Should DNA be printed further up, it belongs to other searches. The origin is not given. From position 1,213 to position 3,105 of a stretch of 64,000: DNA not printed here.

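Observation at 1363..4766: Two paralogous lipoproteins made of eight ~46-residue repeats, directly upstream of exbB-exbD-tonB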

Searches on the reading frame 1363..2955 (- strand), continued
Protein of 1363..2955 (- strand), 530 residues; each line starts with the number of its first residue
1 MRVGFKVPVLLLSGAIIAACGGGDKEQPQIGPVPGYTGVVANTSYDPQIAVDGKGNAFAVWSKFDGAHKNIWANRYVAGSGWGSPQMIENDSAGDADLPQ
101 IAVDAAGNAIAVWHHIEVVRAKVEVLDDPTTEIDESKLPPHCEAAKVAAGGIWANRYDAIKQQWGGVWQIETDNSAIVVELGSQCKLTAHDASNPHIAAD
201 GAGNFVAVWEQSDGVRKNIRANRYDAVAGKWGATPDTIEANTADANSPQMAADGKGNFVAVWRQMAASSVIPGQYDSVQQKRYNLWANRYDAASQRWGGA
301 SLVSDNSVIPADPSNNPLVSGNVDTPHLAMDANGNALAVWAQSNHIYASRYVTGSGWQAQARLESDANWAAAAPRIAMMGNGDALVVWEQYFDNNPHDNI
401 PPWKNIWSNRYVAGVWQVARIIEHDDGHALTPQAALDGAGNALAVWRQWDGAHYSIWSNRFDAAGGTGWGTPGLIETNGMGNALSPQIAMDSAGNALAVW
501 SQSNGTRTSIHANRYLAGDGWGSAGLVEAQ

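Call 26: find_encoding_contigs(protein=P0002, flank=10000, max_places=2)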
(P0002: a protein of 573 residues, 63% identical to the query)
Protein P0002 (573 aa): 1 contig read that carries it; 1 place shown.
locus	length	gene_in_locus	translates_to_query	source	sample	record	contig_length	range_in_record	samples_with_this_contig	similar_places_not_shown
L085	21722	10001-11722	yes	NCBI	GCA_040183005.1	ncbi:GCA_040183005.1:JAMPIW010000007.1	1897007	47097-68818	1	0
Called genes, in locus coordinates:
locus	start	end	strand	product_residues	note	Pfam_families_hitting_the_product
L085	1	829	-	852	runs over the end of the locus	PF11897:DUF3417, PF00343:Phosphorylase, PF28476:GlgP_C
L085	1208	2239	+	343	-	PF02547:Queuosine_synth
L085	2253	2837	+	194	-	PF01510:Amidase_2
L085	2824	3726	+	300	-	PF03186:CobD_Cbib, PF17113:AmpE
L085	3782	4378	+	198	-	PF00300:His_Phos_1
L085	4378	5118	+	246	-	PF02654:CobS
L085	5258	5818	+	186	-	PF00255:GSHPx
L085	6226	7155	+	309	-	PF01497:Peripla_BP_2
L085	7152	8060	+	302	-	PF00480:ROK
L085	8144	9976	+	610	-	-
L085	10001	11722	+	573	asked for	-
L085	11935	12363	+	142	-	PF01618:MotA_ExbB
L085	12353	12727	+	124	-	PF02472:ExbD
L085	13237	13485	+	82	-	PF03544:TonB_C, PF13103:TonB_2 (weak)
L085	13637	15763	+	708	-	PF07715:Plug, PF00593:TonB_dep_Rec_b-barrel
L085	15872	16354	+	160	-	-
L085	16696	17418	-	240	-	-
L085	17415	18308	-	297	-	PF02470:MlaD (weak)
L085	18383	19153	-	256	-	PF02405:MlaE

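Call 40: search_protein_families(library=pfam, proteins=[L012:12374-13153:-, L012:13155-13964:-, L012:14071-14865:-, L012:14741-15382:-, L012:15460-16587:-, L012:16584-17888:-, L012:5554-6492:-, L012:4321-5550:-, L012:6499-6888:-, L012:8208-9965:+], max_evalue=0.001)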
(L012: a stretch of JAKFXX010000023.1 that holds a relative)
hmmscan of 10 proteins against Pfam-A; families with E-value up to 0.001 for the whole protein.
L012:12374-13153:- (259 aa): 7 families
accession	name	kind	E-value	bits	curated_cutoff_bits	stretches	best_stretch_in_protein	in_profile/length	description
PF00977.27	His_biosynth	-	5.6e-89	297.9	23.6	1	6-240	1-228/228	Histidine biosynthesis protein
PF01207.24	Dus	-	6.8e-10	39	20.4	1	25-119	131-228/311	Dihydrouridine synthase (Dus)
PF03060.21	NMO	-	5e-08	33.1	28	1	58-108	177-226/331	Nitronate monooxygenase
PF05690.20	ThiG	-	1.9e-06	27.9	23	0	36-110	136-210/247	Thiazole biosynthesis protein ThiG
PF02581.23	TMP-TENI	-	6.3e-05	22.9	27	0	37-106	108-179/180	Thiamine monophosphate synthase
PF04309.18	G3P_antiterm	-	0.00048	20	27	0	63-105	127-169/173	Glycerol-3-phosphate responsive antiterminator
PF01180.27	DHO_dh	-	0.00074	19.2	27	0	61-110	224-275/291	Dihydroorotate dehydrogenase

L012:13155-13964:- (269 aa): 3 families
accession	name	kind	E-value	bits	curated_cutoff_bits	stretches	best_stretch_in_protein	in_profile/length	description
PF00977.27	His_biosynth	-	7e-81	271.4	23.6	1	28-256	2-227/228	Histidine biosynthesis protein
PF01207.24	Dus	-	4.6e-09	36.3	20.4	1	169-252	135-218/311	Dihydrouridine synthase (Dus)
PF03060.21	NMO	-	2.2e-05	24.4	28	0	182-237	153-214/331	Nitronate monooxygenase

L012:14071-14865:- (264 aa): 3 families
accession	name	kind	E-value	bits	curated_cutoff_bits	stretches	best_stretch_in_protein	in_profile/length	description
PF00117.34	GATase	-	7.5e-22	78.4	22.8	1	54-258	2-187/190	Glutamine amidotransferase class-I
PF07685.20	GATase_3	-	3.8e-05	23.8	27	1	77-157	25-115/196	CobB/CobQ-like glutamine amidotransferase domain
PF01174.25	SNO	-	0.00014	22.2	27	0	77-159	20-102/188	SNO glutamine amidotransferase family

L012:14741-15382:- (213 aa): 1 family
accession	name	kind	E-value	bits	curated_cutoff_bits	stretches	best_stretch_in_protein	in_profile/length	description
PF00475.24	IGPD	-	1.6e-64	216.8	27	1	49-192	1-144/144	Imidazoleglycerol-phosphate dehydratase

L012:15460-16587:- (375 aa): 1 family
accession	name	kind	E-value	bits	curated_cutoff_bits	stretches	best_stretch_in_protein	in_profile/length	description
PF00155.27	Aminotran_1_2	-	1.2e-51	176.5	19.7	1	44-371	3-361/361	Aminotransferase class I and II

L012:16584-17888:- (434 aa): 1 family
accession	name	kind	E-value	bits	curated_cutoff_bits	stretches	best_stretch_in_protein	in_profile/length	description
PF00815.25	Histidinol_dh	-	5e-169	563.1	27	1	27-430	6-410/411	Histidinol dehydrogenase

L012:5554-6492:- (312 aa): 3 families
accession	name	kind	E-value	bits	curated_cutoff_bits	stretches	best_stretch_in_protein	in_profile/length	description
PF01592.21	NifU_N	-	4.5e-51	172.7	22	1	4-124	2-123/127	NifU-like N terminal domain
PF01106.22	NifU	-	1.6e-21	76.7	27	1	239-303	1-67/67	NifU-like domain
PF04324.20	Fer2_BFD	-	1.9e-17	63.8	26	1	135-183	1-48/50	BFD-like [2Fe-2S] binding domain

L012:4321-5550:- (409 aa): 2 families
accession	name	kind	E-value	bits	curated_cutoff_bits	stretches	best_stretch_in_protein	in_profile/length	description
PF00266.25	Aminotran_5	-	7.7e-93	311.8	21.5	1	12-375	1-371/371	Aminotransferase class-V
PF00155.27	Aminotran_1_2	-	2.3e-05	24.2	19.7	1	61-182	50-182/361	Aminotransferase class I and II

L012:6499-6888:- (129 aa): 1 family
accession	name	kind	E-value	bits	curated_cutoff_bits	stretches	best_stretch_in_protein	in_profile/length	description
PF01521.26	Fe-S_biosyn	-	9.4e-19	68.1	26.3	1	3-102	4-109/110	Iron-sulphur cluster biosynthesis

L012:8208-9965:+ (585 aa): 1 family
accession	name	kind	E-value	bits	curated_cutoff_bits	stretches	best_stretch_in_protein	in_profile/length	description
PF13205.12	Big_5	-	1.6e-24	87.1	23.6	1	35-136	1-104/105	Bacterial Ig-like domain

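Call 51: search_protein_families(library=ncbifam, proteins=[L085:13637-15763:+, L085:6226-7155:+, L085:15872-16354:+, L001:13214-13795:-, P0011, P0024, P0068, P0055, P0090, P0018], max_evalue=0.00001)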
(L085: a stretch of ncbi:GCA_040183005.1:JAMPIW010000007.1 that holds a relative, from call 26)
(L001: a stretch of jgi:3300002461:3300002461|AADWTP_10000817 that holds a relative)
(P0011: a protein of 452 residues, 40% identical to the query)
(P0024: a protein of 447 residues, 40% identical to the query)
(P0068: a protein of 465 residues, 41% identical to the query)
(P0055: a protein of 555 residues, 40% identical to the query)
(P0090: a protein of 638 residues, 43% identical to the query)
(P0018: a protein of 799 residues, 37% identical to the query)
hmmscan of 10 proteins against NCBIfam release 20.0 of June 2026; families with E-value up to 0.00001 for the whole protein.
L085:13637-15763:+ (708 aa): 24 families
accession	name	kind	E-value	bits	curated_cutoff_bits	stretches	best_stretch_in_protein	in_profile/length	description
TIGR01783.1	TonB-siderophor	subfamily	1.2e-68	232.4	223.5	1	45-706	2-647/649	TonB-dependent siderophore receptor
NF041676.1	FecA_OM_dicitr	equivalog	4.3e-54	183.7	1100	2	337-697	412-762/773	TonB-dependent Fe(3+) dicitrate receptor FecA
TIGR01786.1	TonB-hemlactrns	subfamily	2.9e-33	115.2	323.75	1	34-685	4-687/719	TonB-dependent hemoglobin/transferrin/lactoferrin family receptor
TIGR01785.1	TonB-hemin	subfamily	3.2e-32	111.8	316.85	1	32-686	3-656/677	TonB-dependent heme/hemoglobin receptor family protein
NF041535.1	TonB_rec_PqqU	equivalog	3e-30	105.2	1200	1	46-685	17-644/676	TonB-dependent receptor PqqU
TIGR01779.1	TonB-B12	equivalog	1.3e-24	86.7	599.7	1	20-193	20-189/614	TonB-dependent vitamin B12 receptor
NF010010.0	PRK13483.1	equivalog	1.7e-21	75.9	927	2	8-167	12-172/660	ligand-gated channel protein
NF053590.1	TonB_dep_TOL0244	equivalog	2.5e-19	69.4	645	1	38-241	21-228/604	TOL_0244 family TonB-dependent receptor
NF010012.0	PRK13486.1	equivalog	3.1e-19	68.8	924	1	34-159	31-159/696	TonB-dependent receptor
NF007926.1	PRK10641.1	equivalog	4.1e-19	68.6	836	1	9-175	7-169/617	TonB-dependent vitamin B12 receptor BtuB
NF010048.1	PRK13524.1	subfamily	1.1e-18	67.2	493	2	378-685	415-712/744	FepA family TonB-dependent siderophore receptor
NF010011.0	PRK13484.1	equivalog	1.6e-18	66.4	1197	1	6-158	10-159/682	IreA family TonB-dependent siderophore receptor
NF010051.0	PRK13528.1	subfamily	5e-18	64.7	583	2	19-170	23-184/727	FepA family TonB-dependent siderophore receptor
NF010038.0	PRK13513.1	equivalog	3.4e-16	58.9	942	1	4-157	8-164/659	ligand-gated channel protein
NF050067.1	TonBEntbctnRecCfrA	equivalog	1.4e-14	53.3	1200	1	7-171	5-171/698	TonB-dependent ferric enterobactin receptor CfrA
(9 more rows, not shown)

L085:6226-7155:+ (309 aa): 8 families
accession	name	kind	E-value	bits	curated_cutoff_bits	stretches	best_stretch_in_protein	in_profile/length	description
NF002894.0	PRK03379.1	equivalog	6.8e-56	189.3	234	1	39-294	19-265/266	vitamin B12 ABC transporter substrate-binding protein BtuF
TIGR04281.1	peripla_PGF_1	equivalog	2.2e-28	99.4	325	1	28-290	6-263/330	PGF-CTERM-anchored ABC transporter substrate-binding protein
NF038402.1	TroA_like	subfamily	2.1e-22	79.8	30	1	45-237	1-186/219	helical backbone metal receptor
TIGR03659.1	IsdE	equivalog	9.9e-11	41.3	298.65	1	13-238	8-232/292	heme ABC transporter substrate-binding protein IsdE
TIGR03868.1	F420-O_ABCperi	hypoth_equivalog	3.8e-10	39.5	392.4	1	31-260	5-255/287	putative F420-0 ABC transporter substrate-binding protein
NF008501.1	PRK11411.1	subfamily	3.8e-10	39.2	320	1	6-270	3-271/303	Fe(3+) dicitrate ABC transporter substrate-binding protein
NF010649.0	PRK14048.1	equivalog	7.8e-09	35.1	374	1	85-242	104-275/374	ferrichrome/ferrioxamine B periplasmic transporter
NF008200.0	PRK10957.1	equivalog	8.7e-08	31.5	205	0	88-179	113-205/330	Fe2+-enterobactin ABC transporter substrate-binding protein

L085:15872-16354:+ (160 aa): 0 families

L001:13214-13795:- (193 aa): 1 family
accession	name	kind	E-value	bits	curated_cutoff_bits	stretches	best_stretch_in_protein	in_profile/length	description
NF008284.0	PRK11062.1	equivalog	4.1e-30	104.9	219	1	4-174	49-215/299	transcriptional activator NhaR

P0011 (452 aa): 2 families
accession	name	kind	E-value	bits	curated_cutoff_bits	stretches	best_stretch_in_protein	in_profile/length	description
NF053835.1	PDIAV_lipo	equivalog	7.4e-16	58.6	90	1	152-339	34-223/458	PDIAV motif-containing lipoprotein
NF040514.1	CAL67264_fam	equivalog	9.6e-08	32.2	50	0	185-200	23-38/57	CAL67264 family membrane protein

P0024 (447 aa): 1 family
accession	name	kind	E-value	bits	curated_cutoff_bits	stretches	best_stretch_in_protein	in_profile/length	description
NF053835.1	PDIAV_lipo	equivalog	4.6e-10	39.4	90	1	151-396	36-292/458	PDIAV motif-containing lipoprotein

P0068 (465 aa): 0 families

P0055 (555 aa): 1 family
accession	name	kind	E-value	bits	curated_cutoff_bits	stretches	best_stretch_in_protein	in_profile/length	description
NF053835.1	PDIAV_lipo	equivalog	1.3e-12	47.9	90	1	262-483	40-269/458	PDIAV motif-containing lipoprotein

P0090 (638 aa): 1 family
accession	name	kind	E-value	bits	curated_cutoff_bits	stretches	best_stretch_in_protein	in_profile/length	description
NF053835.1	PDIAV_lipo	equivalog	7.1e-11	42.1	90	0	240-372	88-230/458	PDIAV motif-containing lipoprotein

P0018 (799 aa): 1 family
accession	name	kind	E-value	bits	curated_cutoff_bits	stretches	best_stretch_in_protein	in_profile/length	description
NF053835.1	PDIAV_lipo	equivalog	1.7e-11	44.2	90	0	504-632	88-222/458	PDIAV motif-containing lipoprotein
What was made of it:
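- In the nearest relative, L085, the same order recurs and a siderophore-type TonB-dependent receptor follows (calls 26, 51). The same order occurs in L085, where tonB is followed by a TonB-dependent siderophore receptor (TIGR01783, 232 bits against a cut-off of 223.5) (calls 26, 51).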

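Call 52: search_protein_representatives(alignment_id=A1)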
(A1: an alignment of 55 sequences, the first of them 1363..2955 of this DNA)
Query: 55 sequences, 449 profile positions. Proteins with E-value up to 0.001 (for the whole library): 47772; up to 1e-10: 28584; up to 1e-30: 9097. The best 150 are listed.
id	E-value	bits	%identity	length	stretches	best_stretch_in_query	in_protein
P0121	0.0e+00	1840.1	-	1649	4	43-440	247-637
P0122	0.0e+00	1383.7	-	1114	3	37-447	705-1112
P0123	0.0e+00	1357.0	-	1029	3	51-397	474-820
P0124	0.0e+00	1106.7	-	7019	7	176-417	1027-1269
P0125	0.0e+00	1095.0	-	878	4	4-448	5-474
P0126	0.0e+00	1050.6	-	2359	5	53-415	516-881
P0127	0.0e+00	1042.0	-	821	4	66-448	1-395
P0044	0.0e+00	1023.5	-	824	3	37-437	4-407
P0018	0.0e+00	1011.2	-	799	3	43-395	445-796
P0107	9.1e-281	947.3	-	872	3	72-440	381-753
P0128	1.2e-270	913.9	-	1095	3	52-407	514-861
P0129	6.1e-270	911.6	-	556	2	30-449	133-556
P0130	3.9e-269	908.9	-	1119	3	38-449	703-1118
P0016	2.9e-266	899.5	-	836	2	37-447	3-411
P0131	8.6e-263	888.0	-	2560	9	50-436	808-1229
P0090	1.3e-193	660.0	-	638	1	30-449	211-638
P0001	1.3e-181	620.5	-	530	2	7-448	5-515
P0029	1.4e-163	561.0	-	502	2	5-439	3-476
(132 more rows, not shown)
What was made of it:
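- On Unnamed PQIAxD-GNAxAVW-NIWANRY-GWG-LIETD propeller family (defined here by homology): The profile search gives 9,097 clusters at E <= 1e-30 (call 52).
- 47,772 representative clusters at E <= 1e-3 and 9,097 at E <= 1e-30 (call 52). Copy number and domain context vary widely, from one or two propellers to giant proteins of 7,000 aa (call 52).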

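Call 54: search_protein_families(library=pfam, proteins=[P0006, P0020, P0009, P0010, P0040, P0053, P0121, P0122, P0125], max_evalue=0.1)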
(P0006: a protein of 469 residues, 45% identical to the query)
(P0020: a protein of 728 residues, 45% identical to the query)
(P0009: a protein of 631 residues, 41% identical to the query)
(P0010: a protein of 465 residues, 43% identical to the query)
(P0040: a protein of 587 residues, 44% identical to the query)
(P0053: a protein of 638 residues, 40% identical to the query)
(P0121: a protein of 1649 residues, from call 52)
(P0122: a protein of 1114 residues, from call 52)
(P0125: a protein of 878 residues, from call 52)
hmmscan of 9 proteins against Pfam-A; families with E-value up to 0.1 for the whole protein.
P0006 (469 aa): 6 families
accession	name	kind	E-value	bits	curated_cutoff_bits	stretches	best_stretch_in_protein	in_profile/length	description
PF15892.11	BNR_4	-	1.9e-08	34.5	27.3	1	336-424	45-134/272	BNR repeat-containing family member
PF21196.3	PcrA_UvrD_tudor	-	7.6e-06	26.1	23.9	0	104-131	8-35/48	PcrA/UvrD tudor domain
PF13088.12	BNR_2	-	1e-05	25.5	31.4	0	313-395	194-273/277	BNR repeat-like domain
PF16131.11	Torus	-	0.00071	20.6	29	0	243-261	20-38/109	Torus domain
PF17932.6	TetR_C_24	-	0.0083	16.8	26.4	0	177-196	77-96/114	Tetracyclin repressor-like, C-terminal domain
PF17033.10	Peptidase_M99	-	0.038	13.9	27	0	313-337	144-168/267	Carboxypeptidase controlling helical cell shape catalytic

P0020 (728 aa): 4 families
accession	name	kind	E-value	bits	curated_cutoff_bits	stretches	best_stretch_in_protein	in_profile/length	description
PF23657.1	DUF7151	-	3.4e-31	107.4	27.2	2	102-147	1-46/46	Domain of unknown function (DUF7151)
PF21196.3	PcrA_UvrD_tudor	-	7.1e-05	23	23.9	0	474-499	10-35/48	PcrA/UvrD tudor domain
PF14459.11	Prok-E2_C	-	0.0019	18.8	25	0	590-645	51-106/129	Prokaryotic E2 family C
PF08098.16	ATX_III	-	0.0056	17.1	25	0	571-582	10-21/27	Anemonia sulcata toxin III family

P0009 (631 aa): 2 families
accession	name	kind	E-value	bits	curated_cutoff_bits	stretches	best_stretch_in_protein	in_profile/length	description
PF09136.16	Glucodextran_B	-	2.2e-16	60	27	1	468-545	1-80/83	Glucodextranase, domain B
PF06024.17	Orf78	-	0.0023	18.6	29.4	1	560-610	37-87/101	Orf78 (ac78)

P0010 (465 aa): 3 families
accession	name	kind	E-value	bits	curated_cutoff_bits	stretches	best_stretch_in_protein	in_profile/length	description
PF15892.11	BNR_4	-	2.9e-06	27.3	27.3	0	324-369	220-266/272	BNR repeat-containing family member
PF21196.3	PcrA_UvrD_tudor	-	3.7e-06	27.1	23.9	0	157-183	9-35/48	PcrA/UvrD tudor domain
PF17702.6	DUF5548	-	0.032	14.5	25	0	432-451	31-50/177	Family of unknown function (DUF5548)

P0040 (587 aa): 5 families
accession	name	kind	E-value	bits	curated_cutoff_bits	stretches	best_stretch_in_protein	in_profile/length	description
PF23657.1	DUF7151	-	2e-32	111.4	27.2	2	120-165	1-46/46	Domain of unknown function (DUF7151)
PF15892.11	BNR_4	-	1.9e-06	27.9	27.3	1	339-538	89-264/272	BNR repeat-containing family member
PF01391.23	Collagen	-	0.0012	19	27.2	1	94-118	31-55/60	Collagen triple helix repeat (20 copies)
PF17753.7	Ig_mannosidase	-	0.056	13.6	22.6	0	348-368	18-38/81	Ig-fold domain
PF12264.14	Waikav_capsid_1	-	0.08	12.9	24.8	0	355-377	173-195/197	Waikavirus capsid protein 1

P0053 (638 aa): 3 families
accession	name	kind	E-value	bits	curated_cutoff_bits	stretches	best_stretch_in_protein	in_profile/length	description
PF07679.22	I-set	-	1.5e-14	54.3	23.7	2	130-218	1-90/90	Immunoglobulin I-set domain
PF13927.12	Ig_3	-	9.8e-12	45.7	30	2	130-204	2-78/78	Immunoglobulin domain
PF19081.6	Ig_7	-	0.0096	16.6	27.3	1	36-125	4-84/84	Ig-like domain CHU_C associated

P0121 (1649 aa): 9 families
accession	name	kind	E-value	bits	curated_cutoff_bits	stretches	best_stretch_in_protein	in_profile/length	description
PF18911.6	PKD_4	-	1.9e-122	400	27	8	947-1030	2-85/85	PKD domain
PF00801.26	PKD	-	1.1e-57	192.5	23.5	8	956-1027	8-78/80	PKD domain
PF22352.2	K319L-like_PKD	-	6.6e-52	173.9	27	8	1313-1390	1-84/84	K319L-like, PKD domain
PF18981.6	InlK_D3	-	0.0016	18.9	25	1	986-1030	30-73/75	Internalin K domain (D3/D4)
PF07495.19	Y_Y_Y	-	0.0088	16.4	26.6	0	1537-1567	29-59/65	Y_Y_Y domain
PF16403.11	Bact_surface_Ig-like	-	0.018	15.6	27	0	1545-1564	46-65/71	Bacterial surface protein, Ig-like domain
PF19077.6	Big_13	-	0.03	15.2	27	0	914-940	73-100/102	Bacterial Ig-like domain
PF15418.12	DUF4625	-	0.087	13.5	27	0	1545-1568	105-128/131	Domain of unknown function (DUF4625)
PF25394.1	PEX6_vert_N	-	0.098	13.7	26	0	1451-1495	29-73/101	PEX6 N-terminal domain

P0122 (1114 aa): 3 families
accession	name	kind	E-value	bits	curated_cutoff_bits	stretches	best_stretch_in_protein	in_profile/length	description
PF22352.2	K319L-like_PKD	-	1.9e-07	31.4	27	1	212-297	2-83/84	K319L-like, PKD domain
PF17963.7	Big_9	-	0.0086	17.4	23.6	1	239-297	32-89/89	Bacterial Ig domain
PF10902.13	WYL_2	-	0.061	14.1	26.7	0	474-514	11-54/74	WYL_2, Sm-like SH3 beta-barrel fold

P0125 (878 aa): 3 families
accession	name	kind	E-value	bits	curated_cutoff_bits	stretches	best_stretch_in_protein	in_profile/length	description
PF15892.11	BNR_4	-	2.9e-07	30.6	27.3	0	539-612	91-168/272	BNR repeat-containing family member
PF10210.14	MRP-S32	-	0.00093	20.1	29.2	0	338-352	2-16/91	Mitochondrial 28S ribosomal protein S32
PF20829.2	Acr30-35_AcrF1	-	0.061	14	30.5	0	184-219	16-51/78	Anti-CRISPR protein Acr30-35/AcrF1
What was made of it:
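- On Named Pfam propeller repeats (Kelch, NHL, PQQ, WD40, YVTN-type, BNR/BNR_2/BNR_4, SBBP): A few homologues reach BNR_4 at 27-34 bits (call 54).
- Some homologues reach Pfam BNR_4 marginally, 27.3-34.5 bits against a cut-off of 27.3 (call 54).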
